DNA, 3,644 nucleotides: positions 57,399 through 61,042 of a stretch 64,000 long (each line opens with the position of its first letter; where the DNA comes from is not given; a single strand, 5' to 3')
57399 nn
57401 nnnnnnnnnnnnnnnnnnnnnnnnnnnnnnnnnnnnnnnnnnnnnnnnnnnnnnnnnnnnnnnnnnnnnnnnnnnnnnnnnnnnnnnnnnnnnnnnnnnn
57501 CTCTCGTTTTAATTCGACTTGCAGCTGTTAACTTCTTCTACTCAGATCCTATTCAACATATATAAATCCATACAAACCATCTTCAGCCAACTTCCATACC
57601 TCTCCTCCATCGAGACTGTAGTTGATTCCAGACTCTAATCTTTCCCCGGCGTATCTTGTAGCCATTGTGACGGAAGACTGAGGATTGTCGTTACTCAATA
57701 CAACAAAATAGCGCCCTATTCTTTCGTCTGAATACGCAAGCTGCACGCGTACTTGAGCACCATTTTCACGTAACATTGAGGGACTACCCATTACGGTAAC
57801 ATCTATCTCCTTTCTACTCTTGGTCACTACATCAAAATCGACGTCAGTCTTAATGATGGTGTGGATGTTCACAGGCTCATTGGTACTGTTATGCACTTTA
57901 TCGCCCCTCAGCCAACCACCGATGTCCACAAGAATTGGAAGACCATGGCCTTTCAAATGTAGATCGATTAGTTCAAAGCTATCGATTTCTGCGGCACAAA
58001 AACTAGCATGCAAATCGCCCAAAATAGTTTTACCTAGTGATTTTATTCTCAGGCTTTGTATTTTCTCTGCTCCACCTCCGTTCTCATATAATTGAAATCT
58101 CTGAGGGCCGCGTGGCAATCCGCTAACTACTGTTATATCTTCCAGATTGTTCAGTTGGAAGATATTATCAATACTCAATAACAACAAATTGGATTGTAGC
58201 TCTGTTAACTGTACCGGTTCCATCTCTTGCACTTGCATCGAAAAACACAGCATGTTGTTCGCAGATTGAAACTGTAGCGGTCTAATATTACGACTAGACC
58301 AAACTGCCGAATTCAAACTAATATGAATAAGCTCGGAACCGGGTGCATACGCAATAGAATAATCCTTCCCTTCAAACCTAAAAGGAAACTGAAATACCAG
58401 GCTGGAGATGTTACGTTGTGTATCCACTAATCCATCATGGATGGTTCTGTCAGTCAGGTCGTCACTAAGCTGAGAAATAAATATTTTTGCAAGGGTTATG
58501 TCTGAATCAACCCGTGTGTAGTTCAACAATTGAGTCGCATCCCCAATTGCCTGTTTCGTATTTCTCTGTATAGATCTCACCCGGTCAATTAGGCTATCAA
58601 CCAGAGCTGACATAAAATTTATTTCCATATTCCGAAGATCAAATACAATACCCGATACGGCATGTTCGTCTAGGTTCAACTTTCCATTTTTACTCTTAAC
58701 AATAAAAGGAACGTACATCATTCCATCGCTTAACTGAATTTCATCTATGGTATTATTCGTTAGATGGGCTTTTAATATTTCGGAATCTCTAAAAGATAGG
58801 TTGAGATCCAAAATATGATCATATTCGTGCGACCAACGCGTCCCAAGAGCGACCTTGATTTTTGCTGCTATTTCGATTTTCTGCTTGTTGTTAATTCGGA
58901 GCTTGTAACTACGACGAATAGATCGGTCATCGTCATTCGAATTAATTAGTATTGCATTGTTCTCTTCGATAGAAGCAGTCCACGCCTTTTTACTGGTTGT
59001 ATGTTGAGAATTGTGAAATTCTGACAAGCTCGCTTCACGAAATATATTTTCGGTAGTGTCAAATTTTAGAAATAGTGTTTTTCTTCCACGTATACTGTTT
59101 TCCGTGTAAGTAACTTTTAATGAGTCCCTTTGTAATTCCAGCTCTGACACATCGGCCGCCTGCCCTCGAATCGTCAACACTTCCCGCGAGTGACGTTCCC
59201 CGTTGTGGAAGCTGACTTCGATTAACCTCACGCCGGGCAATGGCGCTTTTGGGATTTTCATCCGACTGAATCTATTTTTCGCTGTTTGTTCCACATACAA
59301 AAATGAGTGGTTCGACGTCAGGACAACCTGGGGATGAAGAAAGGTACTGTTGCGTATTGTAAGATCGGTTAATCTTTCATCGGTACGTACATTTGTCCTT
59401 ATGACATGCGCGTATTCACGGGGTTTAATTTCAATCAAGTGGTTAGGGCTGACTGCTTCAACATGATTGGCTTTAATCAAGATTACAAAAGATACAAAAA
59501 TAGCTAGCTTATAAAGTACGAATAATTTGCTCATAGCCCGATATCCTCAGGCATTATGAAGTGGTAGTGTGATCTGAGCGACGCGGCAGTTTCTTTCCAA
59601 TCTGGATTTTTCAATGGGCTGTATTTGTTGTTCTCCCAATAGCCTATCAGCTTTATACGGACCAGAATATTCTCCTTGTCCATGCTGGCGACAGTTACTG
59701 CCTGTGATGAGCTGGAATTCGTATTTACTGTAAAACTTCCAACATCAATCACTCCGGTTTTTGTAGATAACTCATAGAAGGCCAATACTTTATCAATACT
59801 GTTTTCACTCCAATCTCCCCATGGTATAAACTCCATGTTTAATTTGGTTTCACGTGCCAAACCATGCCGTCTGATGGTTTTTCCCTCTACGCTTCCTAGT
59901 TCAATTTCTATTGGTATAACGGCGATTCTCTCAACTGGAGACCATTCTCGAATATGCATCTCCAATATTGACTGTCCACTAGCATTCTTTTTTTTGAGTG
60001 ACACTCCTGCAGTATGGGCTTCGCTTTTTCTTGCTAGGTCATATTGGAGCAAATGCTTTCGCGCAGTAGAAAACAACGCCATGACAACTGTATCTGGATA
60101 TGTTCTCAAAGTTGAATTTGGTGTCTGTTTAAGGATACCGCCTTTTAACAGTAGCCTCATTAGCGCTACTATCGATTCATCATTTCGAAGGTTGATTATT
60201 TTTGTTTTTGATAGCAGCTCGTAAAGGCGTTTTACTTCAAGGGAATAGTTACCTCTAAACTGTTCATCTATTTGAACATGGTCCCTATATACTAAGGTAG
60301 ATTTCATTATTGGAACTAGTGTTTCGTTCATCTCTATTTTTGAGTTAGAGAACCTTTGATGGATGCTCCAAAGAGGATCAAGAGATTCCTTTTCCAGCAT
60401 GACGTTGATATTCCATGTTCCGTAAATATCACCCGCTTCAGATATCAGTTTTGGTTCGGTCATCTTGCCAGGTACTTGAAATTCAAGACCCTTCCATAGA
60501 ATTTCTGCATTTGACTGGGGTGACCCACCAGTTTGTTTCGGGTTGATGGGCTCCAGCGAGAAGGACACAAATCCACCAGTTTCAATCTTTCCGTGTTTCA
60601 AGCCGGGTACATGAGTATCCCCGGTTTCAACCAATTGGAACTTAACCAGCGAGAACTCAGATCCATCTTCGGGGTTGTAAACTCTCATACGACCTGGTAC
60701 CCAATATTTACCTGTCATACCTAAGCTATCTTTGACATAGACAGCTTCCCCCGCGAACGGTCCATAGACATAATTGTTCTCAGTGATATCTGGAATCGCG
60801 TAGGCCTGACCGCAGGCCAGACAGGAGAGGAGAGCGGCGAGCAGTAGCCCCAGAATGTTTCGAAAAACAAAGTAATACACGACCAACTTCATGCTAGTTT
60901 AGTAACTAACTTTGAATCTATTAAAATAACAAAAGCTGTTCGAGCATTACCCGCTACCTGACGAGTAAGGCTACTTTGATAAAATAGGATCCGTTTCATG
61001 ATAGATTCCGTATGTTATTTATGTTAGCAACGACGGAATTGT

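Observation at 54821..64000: Operon of six export-signal-bearing proteins of unrecognisable family, bordered by IS fragments (candidate undescribed exported system)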

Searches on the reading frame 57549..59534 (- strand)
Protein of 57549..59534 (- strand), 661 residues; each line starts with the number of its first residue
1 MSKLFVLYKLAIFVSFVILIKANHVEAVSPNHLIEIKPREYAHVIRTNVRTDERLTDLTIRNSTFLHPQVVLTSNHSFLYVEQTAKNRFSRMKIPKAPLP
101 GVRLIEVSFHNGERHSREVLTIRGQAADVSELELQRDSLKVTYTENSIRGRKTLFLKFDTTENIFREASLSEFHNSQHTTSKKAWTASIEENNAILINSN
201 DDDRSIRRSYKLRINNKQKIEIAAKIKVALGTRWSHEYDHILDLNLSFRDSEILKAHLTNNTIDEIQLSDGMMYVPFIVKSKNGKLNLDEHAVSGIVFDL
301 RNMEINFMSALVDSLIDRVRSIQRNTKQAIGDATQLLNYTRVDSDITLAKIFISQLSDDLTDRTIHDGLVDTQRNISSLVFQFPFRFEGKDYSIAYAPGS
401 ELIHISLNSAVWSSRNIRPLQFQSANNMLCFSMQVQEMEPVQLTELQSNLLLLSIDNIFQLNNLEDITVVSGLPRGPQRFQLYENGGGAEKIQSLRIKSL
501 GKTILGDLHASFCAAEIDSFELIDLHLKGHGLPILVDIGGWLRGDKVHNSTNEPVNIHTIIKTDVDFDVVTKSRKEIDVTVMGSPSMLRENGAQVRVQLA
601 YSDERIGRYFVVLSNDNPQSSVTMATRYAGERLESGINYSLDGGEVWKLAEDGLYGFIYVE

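Call 3: search_protein_families(library=pfam, proteins=[window:57549-59534:-], max_evalue=1)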
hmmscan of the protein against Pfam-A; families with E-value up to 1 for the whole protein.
window:57549-59534:- (661 aa): 0 families

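Call 4: search_protein_families(library=ncbifam, proteins=[window:57549-59534:-], max_evalue=1)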
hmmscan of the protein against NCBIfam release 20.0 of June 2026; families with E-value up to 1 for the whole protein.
window:57549-59534:- (661 aa): 0 families

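Call 9: search_protein_families(library=padloc, proteins=[window:57549-59534:-], max_evalue=1)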
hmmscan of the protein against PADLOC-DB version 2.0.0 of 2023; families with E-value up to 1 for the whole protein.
window:57549-59534:- (661 aa): 0 families

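Call 78: search_solved_structures(query=A2, max_evalue=10, show_alignments=1)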
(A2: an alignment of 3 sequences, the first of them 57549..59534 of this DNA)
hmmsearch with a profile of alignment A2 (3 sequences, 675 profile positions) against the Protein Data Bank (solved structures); distinct sequences matched with E-value up to 10: 8.
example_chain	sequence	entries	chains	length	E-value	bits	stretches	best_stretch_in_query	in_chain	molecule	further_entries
1n1s_A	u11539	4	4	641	0.016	16.7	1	638-664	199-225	Sialidase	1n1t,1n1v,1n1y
2a75_A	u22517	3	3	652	0.016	16.7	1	637-664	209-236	sialidase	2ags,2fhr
1wcs_A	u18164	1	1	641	0.016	16.7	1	638-664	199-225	SIALIDASE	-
1mz5_A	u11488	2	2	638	0.017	16.6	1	638-664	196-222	sialidase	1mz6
2cqc_A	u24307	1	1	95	0.52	11.7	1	110-159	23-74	Arginine/serine-rich splicing factor 10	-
2rrb_A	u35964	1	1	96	0.56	11.5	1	110-159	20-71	cDNA FLJ40872 fis, clone TUTER2000283, highly similar to Homo sapiens transformer-2-beta (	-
2rra_A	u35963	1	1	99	0.59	11.5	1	110-158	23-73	cDNA FLJ40872 fis, clone TUTER2000283, highly similar to Homo sapiens transformer-2-beta (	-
2kxn_B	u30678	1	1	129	0.98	10.7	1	109-158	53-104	Transformer-2 protein homolog beta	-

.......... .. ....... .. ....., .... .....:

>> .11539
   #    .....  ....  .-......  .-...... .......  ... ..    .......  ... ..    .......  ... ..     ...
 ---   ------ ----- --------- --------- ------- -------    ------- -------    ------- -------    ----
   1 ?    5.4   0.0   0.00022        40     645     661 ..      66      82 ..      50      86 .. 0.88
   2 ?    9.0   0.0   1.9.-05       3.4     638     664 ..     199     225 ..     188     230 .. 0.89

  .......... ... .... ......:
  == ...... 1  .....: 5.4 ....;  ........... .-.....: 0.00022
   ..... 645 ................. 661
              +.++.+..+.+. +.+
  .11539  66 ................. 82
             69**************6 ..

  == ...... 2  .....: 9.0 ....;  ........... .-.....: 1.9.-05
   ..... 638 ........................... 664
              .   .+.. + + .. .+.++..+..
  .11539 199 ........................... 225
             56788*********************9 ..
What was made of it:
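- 57549..59534 (-): g4, a 661-aa exported protein. Its conserved C-terminus has a single Asp-box-like motif (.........) and ends in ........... The Asp-box motif gives only a weak sialidase match, E 0.016 (call 78).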

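Call 95: search_protein_families(library=phrogs, proteins=[window:57549-59534:-], max_evalue=0.1)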
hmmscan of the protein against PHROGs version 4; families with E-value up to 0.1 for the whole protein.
window:57549-59534:- (661 aa): 0 families

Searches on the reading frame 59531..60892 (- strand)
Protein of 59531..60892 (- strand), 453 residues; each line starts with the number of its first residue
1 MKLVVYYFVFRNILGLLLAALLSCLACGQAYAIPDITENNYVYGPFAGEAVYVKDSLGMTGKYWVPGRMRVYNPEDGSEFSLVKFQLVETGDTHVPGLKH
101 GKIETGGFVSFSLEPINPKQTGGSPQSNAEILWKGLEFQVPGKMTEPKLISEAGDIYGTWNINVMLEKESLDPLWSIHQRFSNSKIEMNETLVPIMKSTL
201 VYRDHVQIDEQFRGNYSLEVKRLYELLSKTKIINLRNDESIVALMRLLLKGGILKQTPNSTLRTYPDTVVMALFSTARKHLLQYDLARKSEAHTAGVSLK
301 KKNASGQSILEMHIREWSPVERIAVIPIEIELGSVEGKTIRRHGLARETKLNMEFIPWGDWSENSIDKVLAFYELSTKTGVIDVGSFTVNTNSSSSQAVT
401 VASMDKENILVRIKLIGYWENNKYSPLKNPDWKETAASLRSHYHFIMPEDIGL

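Call 3: search_protein_families(library=pfam, proteins=[window:59531-60892:-], max_evalue=1)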
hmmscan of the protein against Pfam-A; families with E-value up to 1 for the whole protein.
window:59531-60892:- (453 aa): 1 family
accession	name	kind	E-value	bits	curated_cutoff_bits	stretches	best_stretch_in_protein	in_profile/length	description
PF21940.1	Pfc11_Rna14-15-ID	-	0.018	15.4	27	1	219-250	25-56/111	Pfc11 Rna14/15 interacting domain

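Call 4: search_protein_families(library=ncbifam, proteins=[window:59531-60892:-], max_evalue=1)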
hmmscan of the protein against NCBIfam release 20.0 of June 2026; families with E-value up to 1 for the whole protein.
window:59531-60892:- (453 aa): 0 families

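Call 9: search_protein_families(library=padloc, proteins=[window:59531-60892:-], max_evalue=1)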
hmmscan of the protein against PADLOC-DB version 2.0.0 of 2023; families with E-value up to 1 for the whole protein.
window:59531-60892:- (453 aa): 0 families

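Call 50: find_homologous_proteins(query=window:59531-60892:-, max_evalue=0.001)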
Query window:59531-60892:- (453 aa): 2 proteins with E <= 0.001 among 6839 candidates.
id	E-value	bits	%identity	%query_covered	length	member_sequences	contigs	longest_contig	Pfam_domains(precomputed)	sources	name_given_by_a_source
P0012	0.0e+0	1027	100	100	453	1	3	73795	-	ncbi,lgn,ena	-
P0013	1.4e-65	240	31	96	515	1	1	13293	-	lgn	-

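Call 77: search_solved_structures(query=A3, max_evalue=10, show_alignments=1)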
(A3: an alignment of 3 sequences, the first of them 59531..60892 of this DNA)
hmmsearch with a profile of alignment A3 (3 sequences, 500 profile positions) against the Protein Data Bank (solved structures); distinct sequences matched with E-value up to 10: 4.
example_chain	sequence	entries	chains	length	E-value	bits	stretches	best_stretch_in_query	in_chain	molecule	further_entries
4eu1_A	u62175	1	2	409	0.17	13.6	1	184-244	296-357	Mitochondrial aspartate aminotransferase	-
4w5k_A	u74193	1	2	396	0.2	13.3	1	185-244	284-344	Aspartate aminotransferase, mitochondrial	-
8aep_A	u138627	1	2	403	0.41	12.3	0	454-494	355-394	Acetyl-CoA synthetase-like protein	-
9mgs_A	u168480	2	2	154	0.89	11.2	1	253-339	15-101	Aminoglycoside acetyltransferase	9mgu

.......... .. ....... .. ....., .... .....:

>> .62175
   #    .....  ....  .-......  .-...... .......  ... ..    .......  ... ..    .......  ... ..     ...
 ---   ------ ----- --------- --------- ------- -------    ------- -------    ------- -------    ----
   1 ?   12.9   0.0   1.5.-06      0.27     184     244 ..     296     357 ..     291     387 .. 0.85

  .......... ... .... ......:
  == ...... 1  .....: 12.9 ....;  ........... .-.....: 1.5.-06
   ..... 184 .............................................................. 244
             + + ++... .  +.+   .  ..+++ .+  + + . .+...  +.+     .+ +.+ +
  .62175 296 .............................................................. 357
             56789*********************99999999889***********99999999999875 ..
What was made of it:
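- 59531..60892 (-): g3, a 453-aa exported protein and probable distant paralog of the g2 N-domain. Its stop overlaps the g4 start by 4 nt (ATGA). No Pfam or PDB match (calls 3, 77).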

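Call 95: search_protein_families(library=phrogs, proteins=[window:59531-60892:-], max_evalue=0.1)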
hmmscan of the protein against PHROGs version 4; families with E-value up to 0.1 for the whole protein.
window:59531-60892:- (453 aa): 0 families
